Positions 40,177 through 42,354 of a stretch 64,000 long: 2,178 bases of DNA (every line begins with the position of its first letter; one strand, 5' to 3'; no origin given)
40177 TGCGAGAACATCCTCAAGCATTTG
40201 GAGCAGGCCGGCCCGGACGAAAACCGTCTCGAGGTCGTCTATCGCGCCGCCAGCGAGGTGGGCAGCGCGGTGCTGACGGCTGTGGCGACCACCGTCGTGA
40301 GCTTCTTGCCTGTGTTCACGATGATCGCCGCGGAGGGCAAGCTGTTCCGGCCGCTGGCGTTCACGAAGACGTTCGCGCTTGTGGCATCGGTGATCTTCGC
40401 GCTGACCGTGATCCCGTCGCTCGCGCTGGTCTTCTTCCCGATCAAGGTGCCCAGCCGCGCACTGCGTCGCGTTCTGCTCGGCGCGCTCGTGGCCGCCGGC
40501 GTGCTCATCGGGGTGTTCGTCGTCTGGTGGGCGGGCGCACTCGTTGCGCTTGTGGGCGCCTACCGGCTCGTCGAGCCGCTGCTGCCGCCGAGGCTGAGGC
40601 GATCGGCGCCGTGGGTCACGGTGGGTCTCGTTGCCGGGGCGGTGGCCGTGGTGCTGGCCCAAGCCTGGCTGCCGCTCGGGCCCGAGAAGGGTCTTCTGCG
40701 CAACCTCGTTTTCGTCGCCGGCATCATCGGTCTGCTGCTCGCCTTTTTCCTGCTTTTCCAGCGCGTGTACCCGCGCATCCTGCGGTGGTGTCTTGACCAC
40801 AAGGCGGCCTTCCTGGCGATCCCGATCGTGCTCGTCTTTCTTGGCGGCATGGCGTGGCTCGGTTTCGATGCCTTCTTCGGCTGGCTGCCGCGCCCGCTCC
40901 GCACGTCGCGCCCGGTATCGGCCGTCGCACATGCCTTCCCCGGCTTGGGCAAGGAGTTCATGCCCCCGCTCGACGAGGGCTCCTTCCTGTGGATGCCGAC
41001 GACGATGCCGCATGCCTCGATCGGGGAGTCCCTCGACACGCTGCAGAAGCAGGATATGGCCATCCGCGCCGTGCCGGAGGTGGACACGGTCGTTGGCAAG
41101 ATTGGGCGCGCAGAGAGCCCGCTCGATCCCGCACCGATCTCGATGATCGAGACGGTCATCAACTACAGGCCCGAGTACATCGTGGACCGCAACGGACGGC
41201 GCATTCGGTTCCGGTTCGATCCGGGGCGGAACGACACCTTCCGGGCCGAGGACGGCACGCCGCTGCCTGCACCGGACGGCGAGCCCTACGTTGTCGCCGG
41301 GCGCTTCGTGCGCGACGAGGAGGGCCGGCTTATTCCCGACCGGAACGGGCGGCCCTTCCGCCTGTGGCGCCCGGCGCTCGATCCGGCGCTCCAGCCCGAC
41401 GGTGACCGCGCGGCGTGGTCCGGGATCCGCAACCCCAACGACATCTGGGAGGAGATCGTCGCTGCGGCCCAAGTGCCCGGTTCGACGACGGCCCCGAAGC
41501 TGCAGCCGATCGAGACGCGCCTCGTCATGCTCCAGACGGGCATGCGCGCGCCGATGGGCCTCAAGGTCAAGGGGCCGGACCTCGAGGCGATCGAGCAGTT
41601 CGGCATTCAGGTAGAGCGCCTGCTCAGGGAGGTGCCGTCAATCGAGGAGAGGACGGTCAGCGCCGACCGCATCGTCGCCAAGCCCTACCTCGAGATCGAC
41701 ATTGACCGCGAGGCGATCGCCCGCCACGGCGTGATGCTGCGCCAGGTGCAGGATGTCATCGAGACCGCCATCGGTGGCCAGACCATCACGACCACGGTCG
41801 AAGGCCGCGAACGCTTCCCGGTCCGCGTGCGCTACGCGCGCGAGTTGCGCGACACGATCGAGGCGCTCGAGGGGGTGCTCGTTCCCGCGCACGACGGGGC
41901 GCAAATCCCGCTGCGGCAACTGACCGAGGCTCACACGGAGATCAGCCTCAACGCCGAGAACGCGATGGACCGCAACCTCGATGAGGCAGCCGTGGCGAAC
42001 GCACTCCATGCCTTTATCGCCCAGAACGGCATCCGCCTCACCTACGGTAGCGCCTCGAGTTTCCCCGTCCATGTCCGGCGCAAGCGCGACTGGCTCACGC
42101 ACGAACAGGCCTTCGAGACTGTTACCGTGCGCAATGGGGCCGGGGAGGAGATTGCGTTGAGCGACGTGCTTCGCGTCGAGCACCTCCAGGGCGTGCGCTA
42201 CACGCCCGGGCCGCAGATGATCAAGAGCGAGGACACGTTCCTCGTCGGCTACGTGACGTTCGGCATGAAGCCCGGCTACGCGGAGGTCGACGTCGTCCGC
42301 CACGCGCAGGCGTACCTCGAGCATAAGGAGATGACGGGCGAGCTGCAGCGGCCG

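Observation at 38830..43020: Oversized CusA/CzcA-type RND pump with an inserted block of extra transmembrane helices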

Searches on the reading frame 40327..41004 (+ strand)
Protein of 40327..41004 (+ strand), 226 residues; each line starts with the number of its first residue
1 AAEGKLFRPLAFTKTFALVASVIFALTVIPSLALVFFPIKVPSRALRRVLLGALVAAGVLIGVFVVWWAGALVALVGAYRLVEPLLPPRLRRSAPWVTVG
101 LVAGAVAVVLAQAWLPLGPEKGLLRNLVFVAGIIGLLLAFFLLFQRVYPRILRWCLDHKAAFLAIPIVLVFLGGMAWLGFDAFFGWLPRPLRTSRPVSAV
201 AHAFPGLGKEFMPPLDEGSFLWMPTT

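Call 50: find_related_loci(query=A6, collection=genome_contigs, flank=6000)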
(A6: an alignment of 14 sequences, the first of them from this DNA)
Query A6 (226 aa) in genome_contigs; peptide patterns used: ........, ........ (x = any residue, [..] = any of these).
600 stretches matched a pattern (row limit reached: there are more); 579 encode a relative of the query (tblastn E <= 1e-3); the best 80 are kept; 80 distinct loci.
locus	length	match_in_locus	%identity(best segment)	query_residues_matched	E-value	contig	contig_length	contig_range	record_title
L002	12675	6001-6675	62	2-226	1e-82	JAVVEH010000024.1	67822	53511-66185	MAG: Lentisphaeria bacterium isolate TamC13-16 NODE_297_length_67822_cov_13.408252, whole genome shotgun sequence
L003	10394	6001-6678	58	1-226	4e-82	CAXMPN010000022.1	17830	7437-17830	MAG: Pontiella sp. isolate 07C-BC-St03_bin.4.strict genome assembly, contig: NODE_22_length_17830_cov_2.209993, whole ge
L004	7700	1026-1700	58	2-226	5e-79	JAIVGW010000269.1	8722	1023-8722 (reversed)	MAG: Lentisphaerae bacterium isolate MAG34 MTG34_7615, whole genome shotgun sequence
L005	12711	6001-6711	55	1-226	2e-77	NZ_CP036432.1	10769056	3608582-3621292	Stieleria magnilauensis strain TBK1r chromosome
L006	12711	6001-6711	56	1-226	6e-77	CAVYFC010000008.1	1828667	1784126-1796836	MAG: Pirellulaceae bacterium isolate MFD03804.bin.2.190 genome assembly, contig: contig_3282, whole genome shotgun seque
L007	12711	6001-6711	56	1-226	1e-76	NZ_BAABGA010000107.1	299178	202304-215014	Novipirellula rosea strain JCM 17759 sequence107, whole genome shotgun sequence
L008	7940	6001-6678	56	2-226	4e-75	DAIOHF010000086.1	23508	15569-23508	MAG TPA_asm: Sedimentisphaerales bacterium isolate CTOTU29512 NODE_1330_length_23508_cov_6.828039, whole genome shotgun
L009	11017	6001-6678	53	2-226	1e-74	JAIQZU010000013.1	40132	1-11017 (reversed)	MAG: Candidatus Scalindua sp. isolate OFTM1 OFTM1_12, whole genome shotgun sequence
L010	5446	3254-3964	52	1-226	1e-73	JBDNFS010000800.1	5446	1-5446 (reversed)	MAG: Planctomycetaceae bacterium isolate concoct.155.ELB k141_1143469, whole genome shotgun sequence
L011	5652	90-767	52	1-226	8e-74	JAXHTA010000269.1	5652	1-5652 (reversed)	MAG: Thermodesulfobacteriota bacterium isolate MAG12_tar_biofilm MAG12_269, whole genome shotgun sequence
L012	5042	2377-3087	54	1-226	2e-73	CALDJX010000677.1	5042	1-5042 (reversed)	MAG TPA_asm: uncultured Planctomyces sp. isolate ERR2206765_bin.70_CONCOCT_v1.1_MAG genome assembly, contig: ERZ887991.2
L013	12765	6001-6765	53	1-226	2e-73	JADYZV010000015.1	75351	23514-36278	MAG: Pirellulaceae bacterium isolate SJ586 c_000000104492, whole genome shotgun sequence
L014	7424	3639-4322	57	1-226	4e-73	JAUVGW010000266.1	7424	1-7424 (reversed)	MAG: Phycisphaerae bacterium isolate CSMAG_386 CSMAG_386_k141_3932651_length_7424_cov_6.0000, whole genome shotgun seque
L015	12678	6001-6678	50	1-226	4e-73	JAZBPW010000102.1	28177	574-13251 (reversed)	MAG: candidate division KSB1 bacterium isolate bin.127 k117_5537501, whole genome shotgun sequence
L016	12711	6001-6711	52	1-226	2e-71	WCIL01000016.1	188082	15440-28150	MAG: Phycisphaera sp. RhM NODE_68_length_188087_cov_7.052282, whole genome shotgun sequence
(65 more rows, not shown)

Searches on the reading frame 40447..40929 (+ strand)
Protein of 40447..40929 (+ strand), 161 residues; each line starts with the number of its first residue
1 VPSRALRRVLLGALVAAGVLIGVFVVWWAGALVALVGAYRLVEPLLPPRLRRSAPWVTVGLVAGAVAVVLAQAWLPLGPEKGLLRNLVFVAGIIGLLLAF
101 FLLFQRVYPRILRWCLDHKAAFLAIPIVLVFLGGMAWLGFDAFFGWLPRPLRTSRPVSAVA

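Call 29: search_protein_representatives(protein=window:40447-40929:+)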
Query: 161 residues. Proteins with E-value up to 0.001 (for the whole library): 286; up to 1e-10: 154; up to 1e-30: 7. The best 150 are listed.
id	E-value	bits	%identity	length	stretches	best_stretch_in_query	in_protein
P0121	6.8e-41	156.2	57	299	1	6-145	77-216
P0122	5.2e-38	146.8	56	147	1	35-154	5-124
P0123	5.5e-34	133.7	47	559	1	2-149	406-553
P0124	7.9e-32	126.7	47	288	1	6-160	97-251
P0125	1.8e-31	125.5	43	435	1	13-160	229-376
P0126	2.8e-31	124.9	44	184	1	17-160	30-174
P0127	7.5e-31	123.5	46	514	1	3-160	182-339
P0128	2.1e-30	122.1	46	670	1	7-159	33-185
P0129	8.7e-30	120.1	50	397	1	6-159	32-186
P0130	1.0e-29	119.8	46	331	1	9-148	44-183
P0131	6.7e-29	117.2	51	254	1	15-160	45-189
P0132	1.8e-28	115.8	45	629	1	14-159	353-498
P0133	4.7e-27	111.2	57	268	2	62-158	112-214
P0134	1.2e-26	109.8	42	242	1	9-140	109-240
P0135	1.3e-26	109.7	60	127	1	63-152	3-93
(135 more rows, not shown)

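Call 56: search_protein_families(library=pfam, proteins=[window:40447-40929:+], max_evalue=1)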
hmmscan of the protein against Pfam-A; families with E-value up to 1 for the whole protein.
window:40447-40929:+ (161 aa): 1 family
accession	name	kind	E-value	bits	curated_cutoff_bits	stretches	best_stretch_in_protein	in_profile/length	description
PF10785.14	NADH-u_ox-rdase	-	0.03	15.4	25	1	56-111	28-82/87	NADH-ubiquinone oxidoreductase complex I, 21 kDa subunit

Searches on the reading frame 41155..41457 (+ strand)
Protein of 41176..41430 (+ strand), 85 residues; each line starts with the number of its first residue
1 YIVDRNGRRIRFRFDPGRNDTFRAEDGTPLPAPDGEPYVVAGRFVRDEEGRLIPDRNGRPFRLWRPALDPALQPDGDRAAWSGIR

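Call 51: predict_structure(alignment_id=A5)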
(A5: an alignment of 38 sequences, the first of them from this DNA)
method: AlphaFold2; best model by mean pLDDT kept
length: 101 residues; sequences in the alignment: 38
mean_pLDDT: 83.0   pTM: 0.72
mean pLDDT of the five models: 83.0, 76.7, 73.9, 72.4, 69.9
residues with pLDDT >= 90: 37; 70-90: 50; 50-70: 11; < 50: 3
segments of 3 or more residues with pLDDT < 50: 1-3
pLDDT, mean of each block of 10 residues (from residue 1): 72 95 91 84 85 94 93 77 73 67 54
secondary structure, 60 per line:
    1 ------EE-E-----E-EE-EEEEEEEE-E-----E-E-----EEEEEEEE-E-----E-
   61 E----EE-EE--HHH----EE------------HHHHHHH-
elements in order: E21-28 E44-51 H94-100

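Call 56: search_protein_families(library=pfam, proteins=[window:41176-41430:+], max_evalue=1)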
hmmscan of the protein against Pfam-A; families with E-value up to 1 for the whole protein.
window:41176-41430:+ (85 aa): 1 family
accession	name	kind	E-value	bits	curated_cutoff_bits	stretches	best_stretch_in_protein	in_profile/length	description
PF09292.15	Neil1-DNA_bind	-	0.044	14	25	1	2-18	20-36/39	Endonuclease VIII-like 1, DNA bind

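Call 59: fold_search(model_id=the predicted structure, library=pdb)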
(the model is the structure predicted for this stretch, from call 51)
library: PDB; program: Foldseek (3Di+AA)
matches with E <= 10: 68; with E <= 0.001: 0
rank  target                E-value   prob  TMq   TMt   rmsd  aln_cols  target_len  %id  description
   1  6m8n                  1.5e+00  0.05  0.15  0.05  13.7        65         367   23  Endo-fucoidan hydrolase P5AFcnA from glycoside hydrolase family 107 (released 2018-10-03)
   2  4b5q_A                1.8e+00  0.04  0.17  0.10   9.8        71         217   14  The lytic polysaccharide monooxygenase GH61D structure from the basidiomycota fungus Phanerochaete chrysosporium (released 2013-04-03)
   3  3ic8_A                2.6e+00  0.01  0.11  0.06  14.1        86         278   14  The Crystal Structure of a GST-like protein from Pseudomonas syringae to 2.4A (released 2009-09-01)
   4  5gai_0                2.9e+00  0.03  0.19  0.06  10.1        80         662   10  Probabilistic Structural Models of Mature P22 Bacteriophage Portal, Hub, and Tailspike proteins (released 2016-02-17)
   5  4jut_H                3.3e+00  0.01  0.11  0.13  12.5        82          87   18  Crystal structure of a mutant fragment of Human HSPB6 (released 2014-02-05)
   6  9cq3_A                3.3e+00  0.01  0.11  0.04  16.3        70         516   14  The gap-filling complex with Pol mu engaged in the NHEJ pathway (released 2025-04-23)
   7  9jg6_U                3.5e+00  0.03  0.20  0.16   9.9        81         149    6  The tail-complex structure of phage P22 (released 2025-02-26)
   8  8ag4_A                3.9e+00  0.01  0.12  0.04  14.9        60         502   15  Vaccinia C16 protein bound to Ku70/Ku80 (released 2022-11-09)
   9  4jut_G                3.9e+00  0.01  0.11  0.13  11.5        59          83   24  Crystal structure of a mutant fragment of Human HSPB6 (released 2014-02-05)
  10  9n81_A                3.9e+00  0.01  0.11  0.04  16.4        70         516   14  A gap-filling complex with Pol mu engaged in the NHEJ Pathway (released 2025-04-23)
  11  7zvt_A                4.1e+00  0.01  0.13  0.04  14.9        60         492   17  CryoEM structure of Ku heterodimer bound to DNA (released 2023-05-24)
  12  9b7d_C                4.4e+00  0.01  0.13  0.09  13.7        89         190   10  Structure of ThsB-Tad3 complex (released 2025-01-22)
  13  1bx1                  4.4e+00  0.01  0.15  0.08  12.2        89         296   17  FERREDOXIN:NADP+ OXIDOREDUCTASE (FERREDOXIN REDUCTASE) MUTANT E312Q (released 1998-10-14)
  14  8asc_K                4.7e+00  0.01  0.12  0.04  14.6        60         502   15  Ku70/80 binds to the Ku-binding motif of PAXX (released 2023-06-21)
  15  6erg_A                4.7e+00  0.01  0.11  0.04  14.6        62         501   13  Complex of XLF and heterodimer Ku bound to DNA (released 2018-10-17)
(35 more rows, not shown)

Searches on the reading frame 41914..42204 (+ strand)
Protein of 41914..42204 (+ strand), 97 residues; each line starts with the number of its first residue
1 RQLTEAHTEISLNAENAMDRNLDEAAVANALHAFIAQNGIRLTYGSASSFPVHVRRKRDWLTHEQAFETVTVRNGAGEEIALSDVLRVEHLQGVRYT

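Call 56: search_protein_families(library=pfam, proteins=[window:41929-42192:+], max_evalue=1)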
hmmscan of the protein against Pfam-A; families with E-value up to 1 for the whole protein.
window:41929-42192:+ (88 aa): 2 families
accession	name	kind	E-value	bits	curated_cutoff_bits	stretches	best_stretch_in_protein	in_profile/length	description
PF00873.25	ACR_tran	-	0.061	11.4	28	1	4-86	717-799/1021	AcrB/AcrD/AcrF family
PF25477.1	RESC1_2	-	0.19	11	27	1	21-59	122-159/315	RESC1/2 CYTH-like domain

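Call 60: find_homologous_proteins(query=window:41914-42204:+, max_evalue=0.001)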
Query window:41914-42204:+: 2 candidates shared short words with the query, none scored E <= 0.001.
